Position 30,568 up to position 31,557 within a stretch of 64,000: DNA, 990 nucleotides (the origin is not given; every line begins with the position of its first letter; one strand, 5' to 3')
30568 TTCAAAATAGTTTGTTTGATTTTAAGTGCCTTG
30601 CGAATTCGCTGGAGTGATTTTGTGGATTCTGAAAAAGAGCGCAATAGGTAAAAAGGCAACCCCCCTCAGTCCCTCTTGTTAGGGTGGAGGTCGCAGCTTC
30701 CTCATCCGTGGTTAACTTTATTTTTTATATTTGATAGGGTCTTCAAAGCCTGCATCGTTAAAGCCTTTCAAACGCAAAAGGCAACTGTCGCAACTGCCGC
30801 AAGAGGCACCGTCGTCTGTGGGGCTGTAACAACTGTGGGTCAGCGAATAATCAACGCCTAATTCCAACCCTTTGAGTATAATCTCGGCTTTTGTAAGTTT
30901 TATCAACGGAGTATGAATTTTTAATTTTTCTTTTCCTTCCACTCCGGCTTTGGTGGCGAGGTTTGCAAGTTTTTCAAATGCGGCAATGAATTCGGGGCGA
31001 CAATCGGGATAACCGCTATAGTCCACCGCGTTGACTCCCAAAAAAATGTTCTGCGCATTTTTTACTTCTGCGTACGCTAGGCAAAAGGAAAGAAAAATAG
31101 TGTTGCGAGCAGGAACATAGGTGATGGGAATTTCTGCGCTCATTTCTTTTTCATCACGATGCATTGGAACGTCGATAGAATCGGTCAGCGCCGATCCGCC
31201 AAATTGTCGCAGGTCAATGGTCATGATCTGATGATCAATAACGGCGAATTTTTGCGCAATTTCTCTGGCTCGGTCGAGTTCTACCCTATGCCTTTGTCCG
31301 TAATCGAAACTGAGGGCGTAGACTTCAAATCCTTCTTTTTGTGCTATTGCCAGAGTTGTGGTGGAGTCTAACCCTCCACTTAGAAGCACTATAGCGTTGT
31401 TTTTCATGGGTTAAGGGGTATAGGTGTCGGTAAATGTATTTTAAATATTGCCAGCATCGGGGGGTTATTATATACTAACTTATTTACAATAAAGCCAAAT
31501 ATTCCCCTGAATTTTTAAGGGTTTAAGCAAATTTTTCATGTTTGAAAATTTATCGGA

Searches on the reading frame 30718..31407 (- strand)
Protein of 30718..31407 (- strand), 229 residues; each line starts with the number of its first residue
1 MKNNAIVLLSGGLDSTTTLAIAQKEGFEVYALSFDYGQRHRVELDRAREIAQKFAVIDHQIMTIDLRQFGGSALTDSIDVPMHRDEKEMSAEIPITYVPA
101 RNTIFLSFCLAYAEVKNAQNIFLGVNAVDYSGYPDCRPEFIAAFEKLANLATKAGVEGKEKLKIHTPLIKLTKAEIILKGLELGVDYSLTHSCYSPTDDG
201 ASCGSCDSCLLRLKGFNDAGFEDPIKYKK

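Call 8: search_protein_families(library=ncbifam, proteins=[window:30718-31407:-])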
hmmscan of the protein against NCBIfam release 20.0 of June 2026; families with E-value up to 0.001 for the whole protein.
window:30718-31407:- (229 aa): 11 families
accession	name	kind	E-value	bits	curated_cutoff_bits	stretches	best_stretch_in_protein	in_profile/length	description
TIGR00364.1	TIGR00364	equivalog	2.3e-64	216.7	150.3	1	5-212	1-201/201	7-cyano-7-deazaguanine synthase QueC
NF008317.0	PRK11106.1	equivalog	1.2e-44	152.3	378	1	4-218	3-212/231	7-cyano-7-deazaguanine synthase QueC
TIGR00032.1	argG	equivalog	2.5e-05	23.7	268.2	1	9-67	6-61/394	argininosuccinate synthase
NF038212.1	argG_rel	exception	0.0001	21.3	425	1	3-66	15-74/381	argininosuccinate synthase-related protein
TIGR01536.1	asn_synth_AEB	equivalog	0.00012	21.3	267.1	1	7-62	257-313/517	asparagine synthase (glutamine-hydrolyzing)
TIGR00268.2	TIGR00268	equivalog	0.00019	20.8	150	0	3-64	14-76/259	ATP-dependent sacrificial sulfur transferase LarE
NF006222.0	PRK08349.1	subfamily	0.00024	21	251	0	5-58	3-53/198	hypothetical protein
TIGR00342.1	TIGR00342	equivalog_domain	0.00038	19.6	264.5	0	3-54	173-221/373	tRNA uracil 4-sulfurtransferase ThiI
NF010587.0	PRK13980.1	equivalog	0.00045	19.5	255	1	3-65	32-95/267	NAD+ synthase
NF001770.0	PRK00509.1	equivalog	0.00046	19.3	334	1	3-66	5-65/401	argininosuccinate synthase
NF041925.1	QatC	equivalog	0.00074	18.5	280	0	162-228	251-327/398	Qat anti-phage system QueC-like protein QatC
